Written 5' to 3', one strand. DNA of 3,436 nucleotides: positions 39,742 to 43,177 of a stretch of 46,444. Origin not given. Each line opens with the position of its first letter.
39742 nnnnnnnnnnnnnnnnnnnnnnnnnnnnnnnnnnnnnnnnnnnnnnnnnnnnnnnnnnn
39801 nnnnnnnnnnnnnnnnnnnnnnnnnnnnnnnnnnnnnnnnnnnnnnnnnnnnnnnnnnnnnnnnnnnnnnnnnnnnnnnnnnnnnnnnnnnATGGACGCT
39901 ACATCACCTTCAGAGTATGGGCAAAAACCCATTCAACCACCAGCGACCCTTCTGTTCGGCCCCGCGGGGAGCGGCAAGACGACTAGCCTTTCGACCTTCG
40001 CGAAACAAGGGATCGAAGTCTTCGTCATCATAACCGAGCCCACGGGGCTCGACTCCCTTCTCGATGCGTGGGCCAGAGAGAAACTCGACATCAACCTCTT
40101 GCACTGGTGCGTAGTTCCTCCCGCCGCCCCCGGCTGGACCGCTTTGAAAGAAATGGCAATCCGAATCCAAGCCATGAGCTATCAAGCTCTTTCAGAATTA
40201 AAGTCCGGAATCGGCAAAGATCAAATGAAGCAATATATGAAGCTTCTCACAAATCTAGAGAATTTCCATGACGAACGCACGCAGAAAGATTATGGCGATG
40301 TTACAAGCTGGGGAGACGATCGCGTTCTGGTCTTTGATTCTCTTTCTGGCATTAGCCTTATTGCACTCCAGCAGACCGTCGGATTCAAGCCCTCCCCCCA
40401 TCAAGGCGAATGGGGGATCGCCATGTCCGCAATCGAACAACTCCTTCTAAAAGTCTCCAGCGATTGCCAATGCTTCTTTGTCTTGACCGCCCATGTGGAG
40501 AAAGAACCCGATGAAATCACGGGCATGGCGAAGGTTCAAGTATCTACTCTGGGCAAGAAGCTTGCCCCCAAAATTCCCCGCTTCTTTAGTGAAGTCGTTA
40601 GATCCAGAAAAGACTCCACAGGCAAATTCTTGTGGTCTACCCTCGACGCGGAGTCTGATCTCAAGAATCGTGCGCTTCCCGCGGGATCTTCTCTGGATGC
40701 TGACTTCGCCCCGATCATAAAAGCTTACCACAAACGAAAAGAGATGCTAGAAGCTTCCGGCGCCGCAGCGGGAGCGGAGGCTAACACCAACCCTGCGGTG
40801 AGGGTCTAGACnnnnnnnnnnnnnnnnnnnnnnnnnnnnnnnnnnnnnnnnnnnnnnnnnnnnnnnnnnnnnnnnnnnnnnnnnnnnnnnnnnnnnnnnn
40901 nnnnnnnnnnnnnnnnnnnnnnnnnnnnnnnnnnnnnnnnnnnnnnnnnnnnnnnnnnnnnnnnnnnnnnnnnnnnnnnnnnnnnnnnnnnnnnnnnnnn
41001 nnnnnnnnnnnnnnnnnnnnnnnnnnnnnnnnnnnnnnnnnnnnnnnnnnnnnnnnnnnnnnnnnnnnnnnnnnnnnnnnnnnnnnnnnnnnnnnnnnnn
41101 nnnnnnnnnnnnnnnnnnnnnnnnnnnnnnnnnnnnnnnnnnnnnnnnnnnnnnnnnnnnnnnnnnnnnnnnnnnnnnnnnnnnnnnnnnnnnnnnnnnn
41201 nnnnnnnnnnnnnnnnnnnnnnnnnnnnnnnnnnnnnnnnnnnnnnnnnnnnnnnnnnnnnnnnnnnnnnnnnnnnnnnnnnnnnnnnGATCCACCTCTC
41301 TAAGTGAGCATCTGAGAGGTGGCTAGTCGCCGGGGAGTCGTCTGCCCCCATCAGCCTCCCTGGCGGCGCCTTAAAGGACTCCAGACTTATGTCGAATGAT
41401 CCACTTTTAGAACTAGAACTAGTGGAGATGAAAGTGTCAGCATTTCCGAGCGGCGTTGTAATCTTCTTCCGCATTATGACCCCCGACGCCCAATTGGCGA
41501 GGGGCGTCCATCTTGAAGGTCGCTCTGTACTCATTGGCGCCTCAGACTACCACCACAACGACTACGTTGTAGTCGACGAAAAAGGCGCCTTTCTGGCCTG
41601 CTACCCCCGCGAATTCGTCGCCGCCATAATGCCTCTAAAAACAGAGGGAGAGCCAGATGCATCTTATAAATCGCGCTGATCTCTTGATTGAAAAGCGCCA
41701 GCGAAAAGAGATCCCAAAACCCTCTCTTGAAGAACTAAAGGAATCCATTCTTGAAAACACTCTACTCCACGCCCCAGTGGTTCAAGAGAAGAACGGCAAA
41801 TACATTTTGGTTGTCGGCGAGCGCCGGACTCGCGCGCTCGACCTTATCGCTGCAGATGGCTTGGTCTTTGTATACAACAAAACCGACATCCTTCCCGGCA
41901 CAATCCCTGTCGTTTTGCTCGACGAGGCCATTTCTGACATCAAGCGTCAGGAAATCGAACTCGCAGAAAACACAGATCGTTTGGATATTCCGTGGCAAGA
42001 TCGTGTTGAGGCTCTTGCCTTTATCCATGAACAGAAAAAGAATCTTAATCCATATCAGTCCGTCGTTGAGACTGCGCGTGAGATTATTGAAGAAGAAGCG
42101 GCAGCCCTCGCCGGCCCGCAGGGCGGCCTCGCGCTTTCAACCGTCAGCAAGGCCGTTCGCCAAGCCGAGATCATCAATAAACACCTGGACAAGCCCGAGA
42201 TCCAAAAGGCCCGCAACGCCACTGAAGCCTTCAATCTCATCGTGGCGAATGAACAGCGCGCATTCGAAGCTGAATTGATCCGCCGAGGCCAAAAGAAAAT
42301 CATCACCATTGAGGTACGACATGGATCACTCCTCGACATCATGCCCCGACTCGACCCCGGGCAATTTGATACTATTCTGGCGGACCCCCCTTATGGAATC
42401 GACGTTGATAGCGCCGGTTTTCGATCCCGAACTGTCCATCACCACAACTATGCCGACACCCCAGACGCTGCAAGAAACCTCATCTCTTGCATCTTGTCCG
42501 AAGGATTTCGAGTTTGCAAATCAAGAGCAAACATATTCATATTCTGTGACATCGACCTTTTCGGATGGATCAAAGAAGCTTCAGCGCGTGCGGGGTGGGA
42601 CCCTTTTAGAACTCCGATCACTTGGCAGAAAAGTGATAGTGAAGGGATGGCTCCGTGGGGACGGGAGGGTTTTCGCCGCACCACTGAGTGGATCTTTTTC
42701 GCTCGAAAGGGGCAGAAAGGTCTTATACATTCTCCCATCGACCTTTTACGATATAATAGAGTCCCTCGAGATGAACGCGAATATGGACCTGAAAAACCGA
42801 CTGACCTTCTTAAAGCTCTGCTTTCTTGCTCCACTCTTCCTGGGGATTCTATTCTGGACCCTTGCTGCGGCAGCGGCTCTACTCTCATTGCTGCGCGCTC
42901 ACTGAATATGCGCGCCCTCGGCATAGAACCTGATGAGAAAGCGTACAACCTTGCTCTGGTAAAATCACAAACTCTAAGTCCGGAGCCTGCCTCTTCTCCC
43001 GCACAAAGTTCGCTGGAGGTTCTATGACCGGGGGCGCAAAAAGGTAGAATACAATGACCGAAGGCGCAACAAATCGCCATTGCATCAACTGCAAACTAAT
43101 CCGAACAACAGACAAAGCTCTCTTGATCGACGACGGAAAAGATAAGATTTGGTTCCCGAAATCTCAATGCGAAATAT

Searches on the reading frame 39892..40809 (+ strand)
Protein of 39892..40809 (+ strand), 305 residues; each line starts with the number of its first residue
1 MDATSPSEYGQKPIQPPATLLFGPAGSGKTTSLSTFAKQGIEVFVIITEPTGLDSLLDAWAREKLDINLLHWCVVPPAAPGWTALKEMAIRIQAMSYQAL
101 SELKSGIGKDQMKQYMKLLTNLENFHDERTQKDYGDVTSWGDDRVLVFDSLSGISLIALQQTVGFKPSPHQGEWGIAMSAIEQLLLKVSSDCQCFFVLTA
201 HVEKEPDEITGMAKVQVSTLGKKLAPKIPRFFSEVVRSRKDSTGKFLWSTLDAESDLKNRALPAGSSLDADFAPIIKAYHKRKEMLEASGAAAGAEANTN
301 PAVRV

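Call 11: search_protein_families(library=pfam, proteins=[window:39892-40809:+], max_evalue=0.001)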
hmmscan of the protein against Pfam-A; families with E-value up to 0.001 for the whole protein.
window:39892-40809:+ (305 aa): 1 family
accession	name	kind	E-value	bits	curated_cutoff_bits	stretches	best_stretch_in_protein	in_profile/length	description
PF13479.12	AAA_24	-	1.2e-07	32.2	27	1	19-260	5-194/195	AAA domain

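Call 12: search_protein_families(library=phrogs, proteins=[window:39892-40809:+], max_evalue=0.001)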
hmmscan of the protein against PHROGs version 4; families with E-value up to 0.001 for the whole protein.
window:39892-40809:+ (305 aa): 1 family
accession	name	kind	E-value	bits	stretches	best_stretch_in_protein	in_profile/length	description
phrog_124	-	DNA, RNA and nucleotide metabolism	1.9e-14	54.8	1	15-243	42-212/382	Sak4-like ssDNA annealing protein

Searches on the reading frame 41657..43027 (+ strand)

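Call 11: search_protein_families(library=pfam, proteins=[window:41657-43027:+], max_evalue=0.001)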
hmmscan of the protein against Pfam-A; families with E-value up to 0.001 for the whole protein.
window:41657-43027:+ (456 aa): 4 families
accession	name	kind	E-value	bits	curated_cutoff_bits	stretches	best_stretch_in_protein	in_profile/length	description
PF01555.25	N6_N4_Mtase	-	1.8e-21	77.5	26.7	1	238-433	2-219/221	DNA methylase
PF01170.24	UPF0020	-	7.5e-07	29.5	22.3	0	390-417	23-50/197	RMKL-like, methyltransferase domain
PF02195.25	ParB_N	-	4.4e-06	27.1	26.3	1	14-63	17-67/95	ParB N-terminal domain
PF02384.22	N6_Mtase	-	7.5e-05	22.6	20.4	0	376-416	29-67/311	N-6 DNA Methylase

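Call 12: search_protein_families(library=phrogs, proteins=[window:41657-43027:+], max_evalue=0.001)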
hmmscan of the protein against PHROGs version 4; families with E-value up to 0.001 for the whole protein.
window:41657-43027:+ (456 aa): 13 families
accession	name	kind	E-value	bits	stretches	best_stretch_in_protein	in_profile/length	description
phrog_67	-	other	1.9e-32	114.2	1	214-433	120-339/743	DNA methyltransferase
phrog_498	-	other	2.3e-21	77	1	232-428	218-411/633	DNA methyltransferase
phrog_3008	-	other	4.3e-13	50.1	1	379-434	153-208/244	DNA methyltransferase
phrog_4715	-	DNA, RNA and nucleotide metabolism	8.2e-10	38.7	1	14-215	161-351/630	ParB-like partition protein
phrog_3264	-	DNA, RNA and nucleotide metabolism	1.1e-08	36.1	1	12-130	60-163/337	ParB-like partition protein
phrog_18293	-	other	2e-08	35.2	1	379-434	49-104/119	methyltransferase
phrog_6952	-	other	4.1e-08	34.3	1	378-431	116-169/181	DNA methyltransferase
phrog_18146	-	other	1.6e-05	25.1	0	384-437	57-111/452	DNA methyltransferase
phrog_23148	-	unknown function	5.3e-05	24.3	1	378-451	87-157/165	-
phrog_12047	-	DNA, RNA and nucleotide metabolism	5.3e-05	23.9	1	4-64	3-58/301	ParB-like partition nuclease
phrog_23085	-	unknown function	5.4e-05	23.9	1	371-433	39-101/138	-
phrog_2713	-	unknown function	0.00052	20.1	0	395-415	212-232/520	-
phrog_6025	-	other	0.00081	20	0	214-328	8-113/192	DNA methyltransferase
